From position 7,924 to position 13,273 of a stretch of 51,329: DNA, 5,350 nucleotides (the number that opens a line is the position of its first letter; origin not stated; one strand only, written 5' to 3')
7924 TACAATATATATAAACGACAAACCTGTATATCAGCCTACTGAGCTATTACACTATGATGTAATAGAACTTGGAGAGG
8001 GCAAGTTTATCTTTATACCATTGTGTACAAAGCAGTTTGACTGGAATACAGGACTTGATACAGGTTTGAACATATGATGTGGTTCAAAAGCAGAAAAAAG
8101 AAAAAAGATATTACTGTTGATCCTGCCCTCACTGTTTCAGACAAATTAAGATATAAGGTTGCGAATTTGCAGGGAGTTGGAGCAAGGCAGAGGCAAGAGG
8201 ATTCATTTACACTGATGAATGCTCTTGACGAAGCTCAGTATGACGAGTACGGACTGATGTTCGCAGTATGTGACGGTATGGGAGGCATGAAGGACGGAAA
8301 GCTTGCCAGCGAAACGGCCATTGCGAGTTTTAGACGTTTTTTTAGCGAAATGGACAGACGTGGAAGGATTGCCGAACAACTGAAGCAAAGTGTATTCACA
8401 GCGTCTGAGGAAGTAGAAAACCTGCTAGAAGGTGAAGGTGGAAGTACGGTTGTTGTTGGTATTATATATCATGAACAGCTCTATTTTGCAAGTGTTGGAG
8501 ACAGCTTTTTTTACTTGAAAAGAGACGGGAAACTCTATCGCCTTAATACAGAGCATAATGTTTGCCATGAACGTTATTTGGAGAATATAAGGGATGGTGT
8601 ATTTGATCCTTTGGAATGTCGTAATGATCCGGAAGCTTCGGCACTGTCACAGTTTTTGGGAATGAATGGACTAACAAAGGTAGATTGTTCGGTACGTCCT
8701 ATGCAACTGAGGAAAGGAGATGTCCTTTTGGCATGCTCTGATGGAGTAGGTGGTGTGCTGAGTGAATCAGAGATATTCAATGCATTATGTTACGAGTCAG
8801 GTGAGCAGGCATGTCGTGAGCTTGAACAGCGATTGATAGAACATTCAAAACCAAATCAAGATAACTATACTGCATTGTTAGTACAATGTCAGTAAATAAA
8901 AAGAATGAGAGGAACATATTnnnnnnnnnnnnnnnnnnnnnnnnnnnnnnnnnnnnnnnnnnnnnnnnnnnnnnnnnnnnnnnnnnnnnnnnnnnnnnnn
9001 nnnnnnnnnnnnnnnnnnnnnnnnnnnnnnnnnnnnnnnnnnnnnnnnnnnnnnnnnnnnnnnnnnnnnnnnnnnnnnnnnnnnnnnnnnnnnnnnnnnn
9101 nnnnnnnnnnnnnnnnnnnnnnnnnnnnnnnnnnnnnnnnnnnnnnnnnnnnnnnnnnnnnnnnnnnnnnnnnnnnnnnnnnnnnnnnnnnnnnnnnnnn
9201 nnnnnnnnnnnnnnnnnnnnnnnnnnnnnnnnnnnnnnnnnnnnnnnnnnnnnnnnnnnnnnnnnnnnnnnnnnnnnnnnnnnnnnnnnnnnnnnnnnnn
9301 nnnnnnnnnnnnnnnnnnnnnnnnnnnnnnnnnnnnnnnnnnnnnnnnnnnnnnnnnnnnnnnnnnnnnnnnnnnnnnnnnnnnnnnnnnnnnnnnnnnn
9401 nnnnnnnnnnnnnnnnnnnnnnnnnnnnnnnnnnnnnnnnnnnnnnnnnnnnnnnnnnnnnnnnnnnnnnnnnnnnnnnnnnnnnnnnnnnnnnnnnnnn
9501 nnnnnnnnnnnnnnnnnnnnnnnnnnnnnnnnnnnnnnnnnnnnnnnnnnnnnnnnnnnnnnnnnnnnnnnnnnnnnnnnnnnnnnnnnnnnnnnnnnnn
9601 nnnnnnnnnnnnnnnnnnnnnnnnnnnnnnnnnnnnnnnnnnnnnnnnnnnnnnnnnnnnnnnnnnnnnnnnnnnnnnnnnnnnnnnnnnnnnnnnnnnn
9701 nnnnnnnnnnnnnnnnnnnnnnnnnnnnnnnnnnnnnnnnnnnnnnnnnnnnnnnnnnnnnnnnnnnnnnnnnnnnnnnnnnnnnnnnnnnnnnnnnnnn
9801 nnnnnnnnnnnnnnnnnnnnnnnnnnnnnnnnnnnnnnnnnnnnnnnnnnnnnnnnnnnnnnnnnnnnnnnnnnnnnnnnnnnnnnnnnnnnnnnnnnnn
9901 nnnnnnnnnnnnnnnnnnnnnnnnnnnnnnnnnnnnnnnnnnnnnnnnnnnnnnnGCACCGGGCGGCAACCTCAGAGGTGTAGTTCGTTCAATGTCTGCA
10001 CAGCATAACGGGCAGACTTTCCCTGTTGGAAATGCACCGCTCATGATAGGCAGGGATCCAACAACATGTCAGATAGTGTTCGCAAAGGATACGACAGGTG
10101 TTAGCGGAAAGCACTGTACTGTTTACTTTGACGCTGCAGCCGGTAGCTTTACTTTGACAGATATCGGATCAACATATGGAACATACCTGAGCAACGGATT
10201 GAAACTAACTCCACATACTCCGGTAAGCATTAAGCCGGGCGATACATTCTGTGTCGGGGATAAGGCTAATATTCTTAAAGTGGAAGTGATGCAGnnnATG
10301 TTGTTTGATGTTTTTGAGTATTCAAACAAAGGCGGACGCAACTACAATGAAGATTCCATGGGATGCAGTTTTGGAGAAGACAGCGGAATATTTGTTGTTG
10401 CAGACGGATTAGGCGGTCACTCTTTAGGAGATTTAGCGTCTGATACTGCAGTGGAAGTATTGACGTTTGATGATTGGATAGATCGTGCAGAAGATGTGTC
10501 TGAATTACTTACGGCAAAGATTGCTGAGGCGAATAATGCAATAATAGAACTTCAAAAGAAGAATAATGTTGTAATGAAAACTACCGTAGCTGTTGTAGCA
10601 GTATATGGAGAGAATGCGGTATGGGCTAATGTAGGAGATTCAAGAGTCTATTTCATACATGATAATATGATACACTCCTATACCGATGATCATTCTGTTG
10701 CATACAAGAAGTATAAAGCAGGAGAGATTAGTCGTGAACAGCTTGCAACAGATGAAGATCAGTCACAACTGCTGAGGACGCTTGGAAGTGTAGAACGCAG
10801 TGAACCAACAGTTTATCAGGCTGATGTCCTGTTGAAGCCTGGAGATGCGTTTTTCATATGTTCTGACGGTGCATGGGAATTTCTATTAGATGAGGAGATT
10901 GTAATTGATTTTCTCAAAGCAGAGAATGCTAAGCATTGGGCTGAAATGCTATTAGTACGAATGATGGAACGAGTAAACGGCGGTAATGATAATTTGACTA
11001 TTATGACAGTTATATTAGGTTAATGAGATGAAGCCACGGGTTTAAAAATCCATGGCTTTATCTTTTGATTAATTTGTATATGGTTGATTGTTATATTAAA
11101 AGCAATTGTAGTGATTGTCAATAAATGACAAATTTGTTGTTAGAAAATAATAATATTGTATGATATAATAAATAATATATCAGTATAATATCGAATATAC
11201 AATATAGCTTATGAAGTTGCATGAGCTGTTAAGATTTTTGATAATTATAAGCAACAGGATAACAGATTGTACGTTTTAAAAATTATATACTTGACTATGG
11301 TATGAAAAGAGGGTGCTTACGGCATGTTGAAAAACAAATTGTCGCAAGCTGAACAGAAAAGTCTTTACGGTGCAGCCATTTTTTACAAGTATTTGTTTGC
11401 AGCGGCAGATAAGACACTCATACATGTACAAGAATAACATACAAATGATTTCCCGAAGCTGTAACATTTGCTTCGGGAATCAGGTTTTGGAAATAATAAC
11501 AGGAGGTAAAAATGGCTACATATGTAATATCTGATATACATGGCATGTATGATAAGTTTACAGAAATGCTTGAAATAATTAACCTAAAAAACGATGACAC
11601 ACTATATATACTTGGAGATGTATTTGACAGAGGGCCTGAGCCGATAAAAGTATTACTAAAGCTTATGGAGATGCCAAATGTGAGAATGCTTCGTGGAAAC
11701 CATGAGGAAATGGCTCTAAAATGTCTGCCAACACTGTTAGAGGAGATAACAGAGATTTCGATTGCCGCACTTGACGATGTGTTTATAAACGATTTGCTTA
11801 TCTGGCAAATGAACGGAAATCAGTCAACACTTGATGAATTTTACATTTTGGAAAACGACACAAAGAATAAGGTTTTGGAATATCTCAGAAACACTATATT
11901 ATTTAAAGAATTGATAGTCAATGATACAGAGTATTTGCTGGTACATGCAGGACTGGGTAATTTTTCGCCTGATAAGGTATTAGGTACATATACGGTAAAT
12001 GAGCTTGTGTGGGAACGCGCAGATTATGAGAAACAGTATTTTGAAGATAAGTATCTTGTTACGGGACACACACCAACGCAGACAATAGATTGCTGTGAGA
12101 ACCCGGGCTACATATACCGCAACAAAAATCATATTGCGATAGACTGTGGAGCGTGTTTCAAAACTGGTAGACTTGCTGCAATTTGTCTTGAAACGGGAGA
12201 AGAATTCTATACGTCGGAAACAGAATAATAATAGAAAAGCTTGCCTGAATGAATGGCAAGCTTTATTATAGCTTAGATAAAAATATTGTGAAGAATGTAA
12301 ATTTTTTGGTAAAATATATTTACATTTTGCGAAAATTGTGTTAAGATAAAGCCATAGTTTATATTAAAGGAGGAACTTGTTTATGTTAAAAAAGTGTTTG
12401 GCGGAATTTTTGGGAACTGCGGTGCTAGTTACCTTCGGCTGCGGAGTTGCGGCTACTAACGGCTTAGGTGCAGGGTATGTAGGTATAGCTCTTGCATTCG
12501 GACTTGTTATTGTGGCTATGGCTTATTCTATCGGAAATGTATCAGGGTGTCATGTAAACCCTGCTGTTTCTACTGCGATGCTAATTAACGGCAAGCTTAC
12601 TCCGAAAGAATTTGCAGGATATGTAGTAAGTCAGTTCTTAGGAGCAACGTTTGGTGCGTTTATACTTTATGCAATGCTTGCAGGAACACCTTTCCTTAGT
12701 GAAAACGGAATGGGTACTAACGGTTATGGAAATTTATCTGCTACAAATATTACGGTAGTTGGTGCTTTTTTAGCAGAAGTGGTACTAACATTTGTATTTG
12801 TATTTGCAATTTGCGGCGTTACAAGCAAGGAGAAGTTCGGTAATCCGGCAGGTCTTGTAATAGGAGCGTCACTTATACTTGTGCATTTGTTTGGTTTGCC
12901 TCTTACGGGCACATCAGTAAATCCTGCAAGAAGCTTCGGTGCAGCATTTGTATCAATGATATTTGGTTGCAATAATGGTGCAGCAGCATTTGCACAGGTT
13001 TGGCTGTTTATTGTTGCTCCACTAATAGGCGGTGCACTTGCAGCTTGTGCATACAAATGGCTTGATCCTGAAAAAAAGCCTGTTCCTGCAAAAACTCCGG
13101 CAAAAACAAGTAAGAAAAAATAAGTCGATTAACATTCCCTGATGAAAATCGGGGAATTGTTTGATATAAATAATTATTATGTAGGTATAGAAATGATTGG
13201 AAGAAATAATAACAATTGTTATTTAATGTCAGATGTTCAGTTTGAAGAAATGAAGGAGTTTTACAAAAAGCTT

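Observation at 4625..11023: Five-gene phospho-signalling operon: non-PASTA Hanks kinase, Zn-ribbon-FHA, PP2C, extracytoplasmic protease with cytoplasmic FHA, second PP2C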

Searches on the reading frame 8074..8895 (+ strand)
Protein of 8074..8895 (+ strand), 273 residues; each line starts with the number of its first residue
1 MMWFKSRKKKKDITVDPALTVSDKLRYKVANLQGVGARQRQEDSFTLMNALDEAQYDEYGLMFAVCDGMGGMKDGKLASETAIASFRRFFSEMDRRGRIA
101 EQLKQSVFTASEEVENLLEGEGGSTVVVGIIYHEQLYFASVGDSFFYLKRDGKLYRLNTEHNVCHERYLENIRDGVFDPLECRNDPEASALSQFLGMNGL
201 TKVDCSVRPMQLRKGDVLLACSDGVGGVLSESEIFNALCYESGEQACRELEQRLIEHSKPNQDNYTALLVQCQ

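Call 3: search_protein_families(library=pfam, proteins=[window:8074-8895:+], max_evalue=0.01)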
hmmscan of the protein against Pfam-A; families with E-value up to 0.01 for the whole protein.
window:8074-8895:+ (273 aa): 3 families
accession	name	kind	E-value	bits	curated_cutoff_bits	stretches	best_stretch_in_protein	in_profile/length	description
PF00481.26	PP2C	-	2.2e-10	41.1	20.3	1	35-166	9-145/255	Protein phosphatase 2C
PF13672.11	PP2C_2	-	7.7e-09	35.8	24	1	57-237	21-186/209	Protein phosphatase 2C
PF07228.17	SpoIIE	-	4.6e-06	27.2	25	0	194-271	104-190/192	Stage II sporulation protein E (SpoIIE)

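Call 4: search_protein_families(library=ncbifam, proteins=[window:8074-8895:+], max_evalue=0.01)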
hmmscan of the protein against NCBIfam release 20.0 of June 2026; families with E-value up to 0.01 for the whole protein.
window:8074-8895:+ (273 aa): 2 families
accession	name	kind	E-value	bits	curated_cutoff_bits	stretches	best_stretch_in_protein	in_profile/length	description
NF033484.1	Stp1_PP2C_phos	equivalog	1.5e-30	106.5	230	1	38-270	8-231/232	Stp1/IreP family PP2C-type Ser/Thr phosphatase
NF011149.0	PRK14559.1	equivalog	1.1e-17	64.1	374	1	38-226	384-581/642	serine/threonine phosphatase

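Call 66: search_protein_families(library=padloc, proteins=[window:8074-8895:+], max_evalue=0.00001)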
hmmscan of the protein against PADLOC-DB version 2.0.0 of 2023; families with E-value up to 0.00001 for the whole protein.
window:8074-8895:+ (273 aa): 0 families

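Call 76: search_solved_structures(query=window:8074-8892:+, max_evalue=0.00001)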
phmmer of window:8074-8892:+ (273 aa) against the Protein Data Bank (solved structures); distinct sequences matched with E-value up to 0.00001: 18.
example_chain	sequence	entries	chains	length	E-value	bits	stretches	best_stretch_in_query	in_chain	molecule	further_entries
3rnr_A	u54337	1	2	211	1.1e-14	57.8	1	64-270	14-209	Stage II sporulation E family protein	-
5d2u_A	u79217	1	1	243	1.6e-13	54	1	58-269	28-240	Protein serin-threonin phosphatase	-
1txo_A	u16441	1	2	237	1.7e-13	53.9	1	59-254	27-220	Putative Bacterial Enzyme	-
2pk0_A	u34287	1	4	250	1.8e-13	53.8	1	62-270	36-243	Serine/threonine protein phosphatase Stp1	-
2j82_A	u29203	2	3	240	2.2e-13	53.6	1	58-269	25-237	PROTEIN SERINE-THREONINE PHOSPHATASE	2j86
5iti_A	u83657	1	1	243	2.2e-13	53.5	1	58-269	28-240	Protein serin-threonin phosphatase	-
2cm1_A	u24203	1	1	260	2.3e-13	53.5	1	59-254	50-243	SERINE THREONINE PROTEIN PHOSPHATASE PSTP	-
2xzv_A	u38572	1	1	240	2.8e-12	49.9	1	58-269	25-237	PROTEIN SERIN-THREONIN PHOSPHATASE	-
2y09_A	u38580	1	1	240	2.9e-12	49.9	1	58-269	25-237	PROTEIN SERIN-THREONIN PHOSPHATASE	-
6ihu_A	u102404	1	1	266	8e-11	45.2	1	62-266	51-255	Phosphorylated protein phosphatase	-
6jkv_A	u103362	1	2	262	2e-10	43.9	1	58-271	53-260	PppA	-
6ihl_A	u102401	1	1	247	3.1e-10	43.2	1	62-266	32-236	Phosphorylated protein phosphatase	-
6ihw_A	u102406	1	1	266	4e-10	42.9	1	62-266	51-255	Phosphorylated protein phosphatase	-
6ihs_A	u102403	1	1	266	4e-10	42.9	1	62-266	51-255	Phosphorylated protein phosphatase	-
6ihr_A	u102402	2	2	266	4e-10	42.9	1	62-266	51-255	Phosphorylated protein phosphatase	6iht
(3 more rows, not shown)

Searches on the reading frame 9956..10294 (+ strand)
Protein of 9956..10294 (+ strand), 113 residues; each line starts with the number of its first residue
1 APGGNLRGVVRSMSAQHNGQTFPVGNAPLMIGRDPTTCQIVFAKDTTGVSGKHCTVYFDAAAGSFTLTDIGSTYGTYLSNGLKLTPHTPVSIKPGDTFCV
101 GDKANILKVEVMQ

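Call 41: search_solved_structures(query=window:9956-10294:+, max_evalue=0.01, show_alignments=2)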
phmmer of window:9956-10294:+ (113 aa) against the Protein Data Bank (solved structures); distinct sequences matched with E-value up to 0.01: 8.
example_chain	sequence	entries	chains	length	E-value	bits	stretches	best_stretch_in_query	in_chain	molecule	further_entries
1uht_A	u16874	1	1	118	1.5e-05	28.5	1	38-107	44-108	expressed protein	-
2jpe_A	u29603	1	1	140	6e-05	26.6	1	30-101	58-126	Nuclear inhibitor of protein phosphatase 1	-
5a8i_A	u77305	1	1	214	0.0013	22.2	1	30-103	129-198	ARNA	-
4jon_A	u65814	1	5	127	0.0015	22.1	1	27-108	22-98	Centrosomal protein of 170 kDa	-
8s05_C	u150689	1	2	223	0.0015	22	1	30-103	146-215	Conserved protein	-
1lgq_A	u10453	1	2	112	0.0039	20.7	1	32-99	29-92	cell cycle checkpoint protein CHFR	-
1lgp_A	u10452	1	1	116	0.0043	20.6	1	32-99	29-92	cell cycle checkpoint protein CHFR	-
6ar0_A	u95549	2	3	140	0.0077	19.8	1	26-84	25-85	Sarcolemmal membrane-associated protein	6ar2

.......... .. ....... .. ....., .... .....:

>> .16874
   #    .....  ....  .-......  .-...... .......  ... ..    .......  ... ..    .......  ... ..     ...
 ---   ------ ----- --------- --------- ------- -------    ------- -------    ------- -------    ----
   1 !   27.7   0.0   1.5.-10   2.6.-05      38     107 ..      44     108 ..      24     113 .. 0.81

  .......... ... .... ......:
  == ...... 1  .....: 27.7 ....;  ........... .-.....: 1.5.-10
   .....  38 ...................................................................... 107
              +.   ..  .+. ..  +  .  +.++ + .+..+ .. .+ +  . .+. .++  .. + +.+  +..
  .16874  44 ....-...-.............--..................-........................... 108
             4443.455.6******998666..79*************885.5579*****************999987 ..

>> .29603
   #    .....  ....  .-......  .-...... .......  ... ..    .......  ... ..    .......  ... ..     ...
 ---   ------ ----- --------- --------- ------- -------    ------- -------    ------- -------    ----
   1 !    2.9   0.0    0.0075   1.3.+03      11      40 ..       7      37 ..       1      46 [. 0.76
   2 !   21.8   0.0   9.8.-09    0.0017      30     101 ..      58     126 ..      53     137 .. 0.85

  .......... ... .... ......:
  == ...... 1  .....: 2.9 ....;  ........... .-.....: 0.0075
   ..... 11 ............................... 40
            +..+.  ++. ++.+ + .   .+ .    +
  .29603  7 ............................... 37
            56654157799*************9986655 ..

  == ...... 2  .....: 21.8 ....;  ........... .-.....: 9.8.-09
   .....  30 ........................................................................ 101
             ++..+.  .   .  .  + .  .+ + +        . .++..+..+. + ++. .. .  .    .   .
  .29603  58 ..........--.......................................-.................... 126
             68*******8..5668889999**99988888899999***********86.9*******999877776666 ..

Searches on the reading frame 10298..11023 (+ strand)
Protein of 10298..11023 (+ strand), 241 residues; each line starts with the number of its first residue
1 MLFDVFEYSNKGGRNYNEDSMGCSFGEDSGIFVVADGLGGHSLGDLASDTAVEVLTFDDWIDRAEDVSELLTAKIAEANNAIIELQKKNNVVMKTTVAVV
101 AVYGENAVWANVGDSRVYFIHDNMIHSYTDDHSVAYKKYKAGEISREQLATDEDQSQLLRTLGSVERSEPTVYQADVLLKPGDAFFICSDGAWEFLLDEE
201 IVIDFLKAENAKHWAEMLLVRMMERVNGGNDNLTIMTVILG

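Call 3: search_protein_families(library=pfam, proteins=[window:10298-11023:+], max_evalue=0.01)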
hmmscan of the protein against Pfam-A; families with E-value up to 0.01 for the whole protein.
window:10298-11023:+ (241 aa): 3 families
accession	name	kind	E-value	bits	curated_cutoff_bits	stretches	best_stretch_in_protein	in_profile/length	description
PF13672.11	PP2C_2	-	2.1e-14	54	24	1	14-207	9-189/209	Protein phosphatase 2C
PF00481.26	PP2C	-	5.2e-09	36.6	20.3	1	18-135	23-143/255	Protein phosphatase 2C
PF07228.17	SpoIIE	-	0.00043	20.7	25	0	155-228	100-174/192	Stage II sporulation protein E (SpoIIE)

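Call 4: search_protein_families(library=ncbifam, proteins=[window:10298-11023:+], max_evalue=0.01)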
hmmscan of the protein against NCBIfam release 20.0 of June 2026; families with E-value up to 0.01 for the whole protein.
window:10298-11023:+ (241 aa): 2 families
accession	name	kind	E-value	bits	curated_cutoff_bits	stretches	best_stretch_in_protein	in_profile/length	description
NF033484.1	Stp1_PP2C_phos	equivalog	6.1e-46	156.8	230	1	14-238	8-231/232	Stp1/IreP family PP2C-type Ser/Thr phosphatase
NF011149.0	PRK14559.1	equivalog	2.9e-17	62.7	374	1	29-238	411-629/642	serine/threonine phosphatase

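Call 66: search_protein_families(library=padloc, proteins=[window:10298-11023:+], max_evalue=0.00001)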
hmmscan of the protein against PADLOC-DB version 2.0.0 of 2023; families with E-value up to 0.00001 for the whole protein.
window:10298-11023:+ (241 aa): 1 family
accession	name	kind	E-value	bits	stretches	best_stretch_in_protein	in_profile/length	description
PDLC04518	PDC-M21C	-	1.2e-12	45.5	1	1-210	1-203/243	-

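Call 77: search_solved_structures(query=window:10298-11020:+, max_evalue=0.00001)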
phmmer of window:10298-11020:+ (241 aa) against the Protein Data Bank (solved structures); distinct sequences matched with E-value up to 0.00001: 18.
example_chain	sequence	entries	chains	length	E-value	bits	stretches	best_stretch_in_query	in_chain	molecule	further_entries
2pk0_A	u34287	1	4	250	7.4e-24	87.7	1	14-238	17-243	Serine/threonine protein phosphatase Stp1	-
2j82_A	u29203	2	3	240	3.1e-23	85.7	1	29-238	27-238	PROTEIN SERINE-THREONINE PHOSPHATASE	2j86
5iti_A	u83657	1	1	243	3.1e-23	85.7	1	29-238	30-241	Protein serin-threonin phosphatase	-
2xzv_A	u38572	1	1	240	4e-22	82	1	29-238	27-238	PROTEIN SERIN-THREONIN PHOSPHATASE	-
2y09_A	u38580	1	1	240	4e-22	82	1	29-238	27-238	PROTEIN SERIN-THREONIN PHOSPHATASE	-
5d2u_A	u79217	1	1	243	7.9e-22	81.1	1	29-238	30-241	Protein serin-threonin phosphatase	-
2jfr_A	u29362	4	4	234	9.2e-20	74.3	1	28-241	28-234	SER-THR PHOSPHATASE MSPP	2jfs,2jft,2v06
1txo_A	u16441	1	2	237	4.6e-18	68.8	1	17-237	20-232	Putative Bacterial Enzyme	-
2cm1_A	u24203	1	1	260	7.2e-18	68.1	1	17-237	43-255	SERINE THREONINE PROTEIN PHOSPHATASE PSTP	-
6jkv_A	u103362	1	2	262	6.5e-17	65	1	8-237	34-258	PppA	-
6ihv_A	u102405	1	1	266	6.8e-17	65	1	13-236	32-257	Phosphorylated protein phosphatase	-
6ihl_A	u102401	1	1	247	6.9e-17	64.9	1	13-236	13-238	Phosphorylated protein phosphatase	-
5f1m_A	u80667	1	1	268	8.2e-17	64.7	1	13-236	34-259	Phosphorylated protein phosphatase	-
6ihw_A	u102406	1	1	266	9e-17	64.5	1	13-236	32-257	Phosphorylated protein phosphatase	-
6ihs_A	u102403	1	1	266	9e-17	64.5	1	13-236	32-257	Phosphorylated protein phosphatase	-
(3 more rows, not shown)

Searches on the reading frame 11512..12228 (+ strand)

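Call 3: search_protein_families(library=pfam, proteins=[window:11512-12228:+], max_evalue=0.01)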
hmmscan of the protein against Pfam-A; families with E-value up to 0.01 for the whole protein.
window:11512-12228:+ (238 aa): 3 families
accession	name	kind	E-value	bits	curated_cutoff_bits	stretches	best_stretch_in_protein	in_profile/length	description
PF00149.33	Metallophos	-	1.2e-16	62.1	21.5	1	3-190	3-159/191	Calcineurin-like phosphoesterase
PF06874.16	FBPase_2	-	5.1e-10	38.7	27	1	29-65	185-221/639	Firmicute fructose-1,6-bisphosphatase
PF12850.12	Metallophos_2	-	2.2e-06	28.2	27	1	1-192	1-121/154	Calcineurin-like phosphoesterase superfamily domain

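Call 4: search_protein_families(library=ncbifam, proteins=[window:11512-12228:+], max_evalue=0.01)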
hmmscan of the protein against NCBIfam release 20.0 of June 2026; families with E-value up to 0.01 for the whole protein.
window:11512-12228:+ (238 aa): 8 families
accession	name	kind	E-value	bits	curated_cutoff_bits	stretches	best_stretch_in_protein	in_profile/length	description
NF001204.0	PRK00166.1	equivalog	3e-18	66.1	176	1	1-148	1-123/276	symmetrical bis(5'-nucleosyl)-tetraphosphatase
NF008516.0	PRK11439.1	equivalog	1.1e-12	48.4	326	1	4-72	20-88/218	protein-serine/threonine phosphatase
TIGR00668.1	apaH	equivalog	2e-10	40.6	222.85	1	1-65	1-67/279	bis(5'-nucleosyl)-tetraphosphatase (symmetrical) ApaH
NF007425.0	PRK09968.1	equivalog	7.3e-10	38.9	332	1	4-74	18-88/218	protein-serine/threonine phosphatase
NF010148.0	PRK13625.1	equivalog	4.9e-08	32.8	340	1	1-65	1-77/245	bis(5'-nucleosyl)-tetraphosphatase PrpE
NF006988.0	PRK09453.1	equivalog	1e-06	28.7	117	1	1-53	1-61/183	phosphodiesterase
TIGR04075.1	bacter_Pnkp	equivalog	0.00011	20.5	750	1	29-223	223-400/851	polynucleotide kinase-phosphatase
TIGR00040.1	yfcE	subfamily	0.00016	21.8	56.25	1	3-84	3-81/158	YfcE family phosphodiesterase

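Call 66: search_protein_families(library=padloc, proteins=[window:11512-12228:+], max_evalue=0.00001)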
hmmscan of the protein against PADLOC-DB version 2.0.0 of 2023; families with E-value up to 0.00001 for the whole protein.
window:11512-12228:+ (238 aa): 0 families

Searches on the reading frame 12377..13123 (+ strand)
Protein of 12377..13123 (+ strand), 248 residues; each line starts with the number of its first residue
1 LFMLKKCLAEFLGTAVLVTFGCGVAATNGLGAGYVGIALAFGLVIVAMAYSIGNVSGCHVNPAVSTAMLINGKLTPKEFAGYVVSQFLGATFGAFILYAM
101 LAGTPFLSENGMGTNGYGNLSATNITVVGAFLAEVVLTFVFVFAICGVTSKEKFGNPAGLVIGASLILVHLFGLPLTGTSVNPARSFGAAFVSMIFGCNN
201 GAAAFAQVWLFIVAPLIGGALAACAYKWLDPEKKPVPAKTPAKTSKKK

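Call 60: search_protein_families(library=pfam, proteins=[window:12377-13123:+], max_evalue=0.00001)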
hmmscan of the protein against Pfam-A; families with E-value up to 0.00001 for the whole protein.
window:12377-13123:+ (248 aa): 1 family
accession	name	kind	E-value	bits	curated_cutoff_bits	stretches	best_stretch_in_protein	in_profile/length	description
PF00230.25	MIP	-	1e-47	163.3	25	1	3-226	7-222/222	Major intrinsic protein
